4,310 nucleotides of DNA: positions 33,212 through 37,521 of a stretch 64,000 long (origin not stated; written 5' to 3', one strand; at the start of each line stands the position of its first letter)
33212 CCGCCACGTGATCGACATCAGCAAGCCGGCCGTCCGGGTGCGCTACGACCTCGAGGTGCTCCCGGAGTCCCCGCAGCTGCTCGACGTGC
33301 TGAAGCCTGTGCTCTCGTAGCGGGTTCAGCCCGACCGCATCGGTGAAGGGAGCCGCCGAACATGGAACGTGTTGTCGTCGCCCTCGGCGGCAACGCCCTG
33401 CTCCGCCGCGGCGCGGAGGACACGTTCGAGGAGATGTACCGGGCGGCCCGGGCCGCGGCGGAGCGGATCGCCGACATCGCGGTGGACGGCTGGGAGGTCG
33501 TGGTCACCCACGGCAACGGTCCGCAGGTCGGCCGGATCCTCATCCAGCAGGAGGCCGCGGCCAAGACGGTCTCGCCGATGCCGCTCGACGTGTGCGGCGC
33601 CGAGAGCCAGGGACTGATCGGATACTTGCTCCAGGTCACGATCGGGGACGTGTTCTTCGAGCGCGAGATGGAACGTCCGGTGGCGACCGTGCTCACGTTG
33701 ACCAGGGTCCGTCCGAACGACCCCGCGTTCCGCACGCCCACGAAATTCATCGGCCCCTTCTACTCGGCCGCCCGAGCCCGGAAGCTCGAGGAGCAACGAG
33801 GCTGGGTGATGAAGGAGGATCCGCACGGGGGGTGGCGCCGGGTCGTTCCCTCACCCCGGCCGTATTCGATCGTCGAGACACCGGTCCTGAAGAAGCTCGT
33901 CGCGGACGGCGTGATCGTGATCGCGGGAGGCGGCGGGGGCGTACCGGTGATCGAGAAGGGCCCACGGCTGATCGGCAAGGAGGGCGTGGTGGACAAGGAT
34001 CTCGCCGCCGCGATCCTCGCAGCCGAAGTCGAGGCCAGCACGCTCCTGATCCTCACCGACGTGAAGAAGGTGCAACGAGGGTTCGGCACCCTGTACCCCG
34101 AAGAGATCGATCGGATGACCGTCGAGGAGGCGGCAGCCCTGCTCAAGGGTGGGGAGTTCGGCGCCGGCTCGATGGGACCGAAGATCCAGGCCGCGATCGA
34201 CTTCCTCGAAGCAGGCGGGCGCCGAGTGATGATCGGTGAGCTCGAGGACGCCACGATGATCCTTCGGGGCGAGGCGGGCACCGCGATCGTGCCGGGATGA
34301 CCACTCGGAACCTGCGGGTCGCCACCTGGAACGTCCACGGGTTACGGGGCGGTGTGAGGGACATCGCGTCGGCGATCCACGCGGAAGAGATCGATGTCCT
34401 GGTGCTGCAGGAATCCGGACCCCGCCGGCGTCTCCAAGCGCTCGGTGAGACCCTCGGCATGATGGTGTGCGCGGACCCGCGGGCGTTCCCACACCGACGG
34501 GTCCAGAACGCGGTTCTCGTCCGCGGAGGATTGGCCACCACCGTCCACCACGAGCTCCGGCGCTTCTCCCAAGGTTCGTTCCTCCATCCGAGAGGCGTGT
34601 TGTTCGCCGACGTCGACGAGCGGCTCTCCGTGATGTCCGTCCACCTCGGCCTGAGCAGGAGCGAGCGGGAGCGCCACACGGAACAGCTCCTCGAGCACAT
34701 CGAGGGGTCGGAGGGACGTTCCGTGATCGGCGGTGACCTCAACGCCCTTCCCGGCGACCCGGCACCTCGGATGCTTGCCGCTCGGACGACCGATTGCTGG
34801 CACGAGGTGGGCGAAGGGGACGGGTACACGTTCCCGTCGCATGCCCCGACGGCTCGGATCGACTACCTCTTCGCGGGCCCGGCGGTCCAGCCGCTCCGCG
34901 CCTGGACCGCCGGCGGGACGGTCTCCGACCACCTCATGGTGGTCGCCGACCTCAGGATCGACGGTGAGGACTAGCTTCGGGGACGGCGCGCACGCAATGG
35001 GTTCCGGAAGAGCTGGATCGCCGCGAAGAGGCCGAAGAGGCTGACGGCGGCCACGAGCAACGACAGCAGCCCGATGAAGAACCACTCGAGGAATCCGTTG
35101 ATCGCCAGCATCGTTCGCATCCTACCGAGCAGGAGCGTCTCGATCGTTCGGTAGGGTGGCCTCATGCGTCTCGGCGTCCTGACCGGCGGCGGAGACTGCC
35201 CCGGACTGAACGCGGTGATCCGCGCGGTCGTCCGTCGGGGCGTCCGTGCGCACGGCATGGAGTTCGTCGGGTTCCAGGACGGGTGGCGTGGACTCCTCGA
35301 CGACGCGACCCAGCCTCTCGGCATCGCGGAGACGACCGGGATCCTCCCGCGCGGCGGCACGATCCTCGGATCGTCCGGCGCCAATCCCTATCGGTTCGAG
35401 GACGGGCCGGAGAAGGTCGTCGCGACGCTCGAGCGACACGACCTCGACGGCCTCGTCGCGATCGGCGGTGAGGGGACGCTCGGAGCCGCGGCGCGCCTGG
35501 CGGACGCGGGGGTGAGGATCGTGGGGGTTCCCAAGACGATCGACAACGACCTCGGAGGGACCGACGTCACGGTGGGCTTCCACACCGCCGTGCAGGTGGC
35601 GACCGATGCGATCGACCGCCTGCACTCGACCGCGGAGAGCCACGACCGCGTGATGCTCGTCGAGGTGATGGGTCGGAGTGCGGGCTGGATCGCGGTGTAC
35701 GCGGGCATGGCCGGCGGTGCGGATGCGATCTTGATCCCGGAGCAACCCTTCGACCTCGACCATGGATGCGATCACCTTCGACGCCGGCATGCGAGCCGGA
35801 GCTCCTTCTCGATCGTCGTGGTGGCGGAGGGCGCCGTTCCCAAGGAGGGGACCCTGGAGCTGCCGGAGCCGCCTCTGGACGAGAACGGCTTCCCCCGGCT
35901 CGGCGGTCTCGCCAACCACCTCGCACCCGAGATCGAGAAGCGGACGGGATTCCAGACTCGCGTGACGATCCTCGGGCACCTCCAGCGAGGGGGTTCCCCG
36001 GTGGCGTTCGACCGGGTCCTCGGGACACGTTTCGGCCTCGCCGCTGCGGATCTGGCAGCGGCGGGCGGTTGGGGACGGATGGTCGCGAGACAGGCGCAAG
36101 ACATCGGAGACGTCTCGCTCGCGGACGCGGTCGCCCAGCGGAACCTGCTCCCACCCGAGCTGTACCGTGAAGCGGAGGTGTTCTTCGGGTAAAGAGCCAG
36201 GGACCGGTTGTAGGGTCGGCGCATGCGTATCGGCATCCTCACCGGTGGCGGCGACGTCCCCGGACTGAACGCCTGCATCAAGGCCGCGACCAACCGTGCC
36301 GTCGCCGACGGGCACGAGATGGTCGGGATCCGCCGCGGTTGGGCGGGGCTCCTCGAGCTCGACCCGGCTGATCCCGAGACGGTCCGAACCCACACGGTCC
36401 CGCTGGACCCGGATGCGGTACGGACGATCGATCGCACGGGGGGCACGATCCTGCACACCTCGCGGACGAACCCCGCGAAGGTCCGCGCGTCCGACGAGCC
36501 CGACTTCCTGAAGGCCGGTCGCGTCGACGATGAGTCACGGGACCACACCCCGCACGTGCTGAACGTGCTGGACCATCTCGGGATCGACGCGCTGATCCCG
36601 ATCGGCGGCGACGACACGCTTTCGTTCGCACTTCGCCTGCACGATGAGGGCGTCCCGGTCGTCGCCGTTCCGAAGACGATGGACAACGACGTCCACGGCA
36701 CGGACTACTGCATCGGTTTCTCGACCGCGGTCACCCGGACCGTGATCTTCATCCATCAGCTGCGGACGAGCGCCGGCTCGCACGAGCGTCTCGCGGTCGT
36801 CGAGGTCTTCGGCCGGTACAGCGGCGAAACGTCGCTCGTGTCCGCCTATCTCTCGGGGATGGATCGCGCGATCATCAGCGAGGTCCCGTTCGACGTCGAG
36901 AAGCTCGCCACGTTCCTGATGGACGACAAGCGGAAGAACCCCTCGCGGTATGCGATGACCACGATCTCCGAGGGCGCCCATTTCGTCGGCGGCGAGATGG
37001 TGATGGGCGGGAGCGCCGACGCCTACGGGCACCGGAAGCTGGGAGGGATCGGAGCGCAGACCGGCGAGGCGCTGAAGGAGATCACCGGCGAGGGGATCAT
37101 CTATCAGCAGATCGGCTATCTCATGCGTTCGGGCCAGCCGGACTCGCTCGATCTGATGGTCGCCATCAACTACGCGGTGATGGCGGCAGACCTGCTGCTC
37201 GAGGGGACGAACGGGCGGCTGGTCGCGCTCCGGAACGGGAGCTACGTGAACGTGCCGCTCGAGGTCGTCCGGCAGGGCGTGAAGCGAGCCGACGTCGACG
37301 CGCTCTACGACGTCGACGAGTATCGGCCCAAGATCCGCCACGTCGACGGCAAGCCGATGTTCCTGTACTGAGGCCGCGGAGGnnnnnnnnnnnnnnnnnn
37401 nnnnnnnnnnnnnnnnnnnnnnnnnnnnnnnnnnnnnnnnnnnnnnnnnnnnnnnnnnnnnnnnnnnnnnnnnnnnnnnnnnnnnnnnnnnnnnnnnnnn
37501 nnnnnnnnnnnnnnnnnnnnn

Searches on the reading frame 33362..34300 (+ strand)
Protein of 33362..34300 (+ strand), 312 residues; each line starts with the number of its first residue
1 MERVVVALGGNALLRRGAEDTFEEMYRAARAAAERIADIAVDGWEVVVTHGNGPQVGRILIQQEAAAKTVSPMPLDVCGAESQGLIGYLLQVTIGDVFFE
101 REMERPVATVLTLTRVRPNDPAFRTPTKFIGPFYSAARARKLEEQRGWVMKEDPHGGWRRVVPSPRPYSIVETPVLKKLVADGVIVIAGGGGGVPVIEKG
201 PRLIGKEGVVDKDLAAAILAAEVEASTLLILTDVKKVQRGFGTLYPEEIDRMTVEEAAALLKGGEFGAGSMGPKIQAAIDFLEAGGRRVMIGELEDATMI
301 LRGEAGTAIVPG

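Call 8: search_protein_families(library=pfam, proteins=[window:33362-34300:+])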
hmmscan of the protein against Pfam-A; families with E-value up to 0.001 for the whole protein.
window:33362-34300:+ (312 aa): 1 family
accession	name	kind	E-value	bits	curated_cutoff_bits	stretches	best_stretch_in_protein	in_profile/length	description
PF00696.33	AA_kinase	-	2e-29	103.4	24.9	1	3-291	2-232/234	Amino acid kinase family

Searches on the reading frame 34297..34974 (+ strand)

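Call 8: search_protein_families(library=pfam, proteins=[window:34297-34974:+])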
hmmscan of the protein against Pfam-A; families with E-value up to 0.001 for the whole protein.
window:34297-34974:+ (225 aa): 1 family
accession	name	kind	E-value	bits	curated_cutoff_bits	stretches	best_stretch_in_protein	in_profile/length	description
PF03372.29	Exo_endo_phos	-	2.1e-18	67.3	24.5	1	9-212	1-225/225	Endonuclease/Exonuclease/phosphatase family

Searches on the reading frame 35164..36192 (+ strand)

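Call 8: search_protein_families(library=pfam, proteins=[window:35164-36192:+])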
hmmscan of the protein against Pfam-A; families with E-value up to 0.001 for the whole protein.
window:35164-36192:+ (342 aa): 1 family
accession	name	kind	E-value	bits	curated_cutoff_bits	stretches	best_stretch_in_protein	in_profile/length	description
PF00365.25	PFK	-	2e-103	346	30.9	1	2-297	1-276/277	Phosphofructokinase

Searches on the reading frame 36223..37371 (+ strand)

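Call 8: search_protein_families(library=pfam, proteins=[window:36223-37371:+])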
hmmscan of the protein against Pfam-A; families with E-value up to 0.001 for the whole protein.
window:36223-37371:+ (382 aa): 1 family
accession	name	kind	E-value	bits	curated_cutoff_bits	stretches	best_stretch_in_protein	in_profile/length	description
PF00365.25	PFK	-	8.5e-68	229.1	30.9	1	2-325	1-277/277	Phosphofructokinase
